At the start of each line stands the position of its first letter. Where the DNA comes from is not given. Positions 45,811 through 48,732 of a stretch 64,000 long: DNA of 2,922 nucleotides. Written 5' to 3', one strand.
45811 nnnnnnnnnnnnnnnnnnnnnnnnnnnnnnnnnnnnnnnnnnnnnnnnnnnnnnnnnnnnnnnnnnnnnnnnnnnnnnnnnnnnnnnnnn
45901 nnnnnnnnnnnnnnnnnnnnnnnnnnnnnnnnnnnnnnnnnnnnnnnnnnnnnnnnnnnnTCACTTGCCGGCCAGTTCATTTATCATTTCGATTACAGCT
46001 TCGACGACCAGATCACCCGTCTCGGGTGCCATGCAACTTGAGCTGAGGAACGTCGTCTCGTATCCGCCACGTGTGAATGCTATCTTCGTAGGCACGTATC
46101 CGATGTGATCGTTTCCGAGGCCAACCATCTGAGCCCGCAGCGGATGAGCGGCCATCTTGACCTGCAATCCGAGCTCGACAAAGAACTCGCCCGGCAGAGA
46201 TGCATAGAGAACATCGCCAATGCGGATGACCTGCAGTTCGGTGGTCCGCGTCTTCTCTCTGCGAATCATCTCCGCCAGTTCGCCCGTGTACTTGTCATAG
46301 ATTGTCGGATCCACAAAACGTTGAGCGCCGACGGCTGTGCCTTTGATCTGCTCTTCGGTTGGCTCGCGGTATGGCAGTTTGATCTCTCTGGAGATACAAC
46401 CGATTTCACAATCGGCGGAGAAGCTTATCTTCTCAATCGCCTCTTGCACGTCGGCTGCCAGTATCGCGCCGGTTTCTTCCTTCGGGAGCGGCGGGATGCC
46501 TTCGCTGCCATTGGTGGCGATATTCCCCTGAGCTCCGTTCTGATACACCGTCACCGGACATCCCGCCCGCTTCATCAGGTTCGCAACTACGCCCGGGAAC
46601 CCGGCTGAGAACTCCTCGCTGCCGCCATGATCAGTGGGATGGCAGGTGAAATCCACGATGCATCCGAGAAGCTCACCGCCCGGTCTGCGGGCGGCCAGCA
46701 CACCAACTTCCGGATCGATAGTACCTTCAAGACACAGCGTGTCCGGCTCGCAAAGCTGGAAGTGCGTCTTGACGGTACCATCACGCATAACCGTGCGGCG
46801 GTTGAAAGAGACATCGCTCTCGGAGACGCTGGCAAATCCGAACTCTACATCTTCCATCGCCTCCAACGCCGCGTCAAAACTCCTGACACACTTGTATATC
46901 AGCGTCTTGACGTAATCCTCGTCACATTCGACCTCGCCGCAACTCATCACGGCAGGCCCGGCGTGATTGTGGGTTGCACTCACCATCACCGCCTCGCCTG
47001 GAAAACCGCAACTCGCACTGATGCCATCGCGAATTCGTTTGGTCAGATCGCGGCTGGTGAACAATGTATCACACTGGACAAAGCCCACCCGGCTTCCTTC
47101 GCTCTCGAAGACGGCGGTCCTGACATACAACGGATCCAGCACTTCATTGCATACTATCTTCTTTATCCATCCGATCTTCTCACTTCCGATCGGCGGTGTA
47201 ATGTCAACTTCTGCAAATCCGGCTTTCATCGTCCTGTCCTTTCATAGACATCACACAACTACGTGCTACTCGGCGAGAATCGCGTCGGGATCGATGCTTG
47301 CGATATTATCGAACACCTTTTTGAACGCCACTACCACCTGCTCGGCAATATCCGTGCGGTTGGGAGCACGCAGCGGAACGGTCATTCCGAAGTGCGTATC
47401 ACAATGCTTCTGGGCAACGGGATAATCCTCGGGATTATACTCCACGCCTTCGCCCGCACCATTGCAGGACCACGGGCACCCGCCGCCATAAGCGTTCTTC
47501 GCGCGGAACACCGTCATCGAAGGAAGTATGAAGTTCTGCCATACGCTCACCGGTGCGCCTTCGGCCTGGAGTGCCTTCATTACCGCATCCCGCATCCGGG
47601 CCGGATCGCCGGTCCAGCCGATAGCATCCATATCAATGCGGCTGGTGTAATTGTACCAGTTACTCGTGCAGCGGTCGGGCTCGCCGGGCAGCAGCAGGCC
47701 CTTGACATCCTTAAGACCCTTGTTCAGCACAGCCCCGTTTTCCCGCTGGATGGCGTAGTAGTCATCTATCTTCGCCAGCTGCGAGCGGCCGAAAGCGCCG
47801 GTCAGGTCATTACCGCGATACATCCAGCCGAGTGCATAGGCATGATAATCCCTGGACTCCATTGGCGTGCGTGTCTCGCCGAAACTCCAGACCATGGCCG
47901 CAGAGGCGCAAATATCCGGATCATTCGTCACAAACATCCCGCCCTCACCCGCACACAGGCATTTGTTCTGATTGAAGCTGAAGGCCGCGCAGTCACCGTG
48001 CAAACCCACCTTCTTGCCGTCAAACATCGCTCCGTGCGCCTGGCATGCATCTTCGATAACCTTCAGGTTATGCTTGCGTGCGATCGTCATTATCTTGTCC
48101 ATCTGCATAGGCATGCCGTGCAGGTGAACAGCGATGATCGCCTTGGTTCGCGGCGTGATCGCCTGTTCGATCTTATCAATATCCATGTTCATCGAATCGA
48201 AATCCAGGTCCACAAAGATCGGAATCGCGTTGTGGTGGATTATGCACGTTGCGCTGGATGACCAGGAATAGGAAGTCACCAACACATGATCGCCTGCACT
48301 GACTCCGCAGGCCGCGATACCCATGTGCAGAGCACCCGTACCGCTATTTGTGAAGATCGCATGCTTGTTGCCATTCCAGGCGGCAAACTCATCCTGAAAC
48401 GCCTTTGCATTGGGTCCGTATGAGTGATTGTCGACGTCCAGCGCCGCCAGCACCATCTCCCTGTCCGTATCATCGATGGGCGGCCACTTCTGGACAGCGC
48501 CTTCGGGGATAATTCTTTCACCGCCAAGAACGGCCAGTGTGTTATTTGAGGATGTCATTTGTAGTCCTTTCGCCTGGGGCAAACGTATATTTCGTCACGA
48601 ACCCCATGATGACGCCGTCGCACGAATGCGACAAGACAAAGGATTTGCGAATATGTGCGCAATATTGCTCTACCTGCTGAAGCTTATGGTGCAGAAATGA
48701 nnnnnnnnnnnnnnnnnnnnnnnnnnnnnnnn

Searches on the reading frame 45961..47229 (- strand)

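Call 22: search_protein_families(library=pfam, proteins=[window:45961-47229:-], max_evalue=0.001)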
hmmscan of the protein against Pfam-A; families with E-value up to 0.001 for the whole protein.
window:45961-47229:- (422 aa): 1 family
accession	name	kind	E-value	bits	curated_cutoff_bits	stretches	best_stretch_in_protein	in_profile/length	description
PF04734.18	Ceramidase_alk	-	1.1e-08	34.7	32.1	1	32-199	34-205/509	Neutral/alkaline non-lysosomal ceramidase, N-terminal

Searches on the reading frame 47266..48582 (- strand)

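Call 22: search_protein_families(library=pfam, proteins=[window:47266-48582:-], max_evalue=0.001)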
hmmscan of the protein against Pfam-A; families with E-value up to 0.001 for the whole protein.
window:47266-48582:- (438 aa): 5 families
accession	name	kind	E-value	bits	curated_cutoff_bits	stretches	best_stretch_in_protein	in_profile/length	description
PF01041.23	DegT_DnrJ_EryC1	-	4.3e-84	283.2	19.8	1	36-363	3-321/360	DegT/DnrJ/EryC1/StrS aminotransferase family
PF01212.27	Beta_elim_lyase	-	2.2e-09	37.5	27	1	46-222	19-214/288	Beta-eliminating lyase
PF00155.27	Aminotran_1_2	-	3.1e-09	36.9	19.7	1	46-179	29-186/361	Aminotransferase class I and II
PF01053.26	Cys_Met_Meta_PP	-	5.9e-09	35.4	27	1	56-187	51-182/381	Cys/Met metabolism PLP-dependent enzyme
PF00266.25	Aminotran_5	-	2e-05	24.2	21.5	1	70-186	59-183/371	Aminotransferase class-V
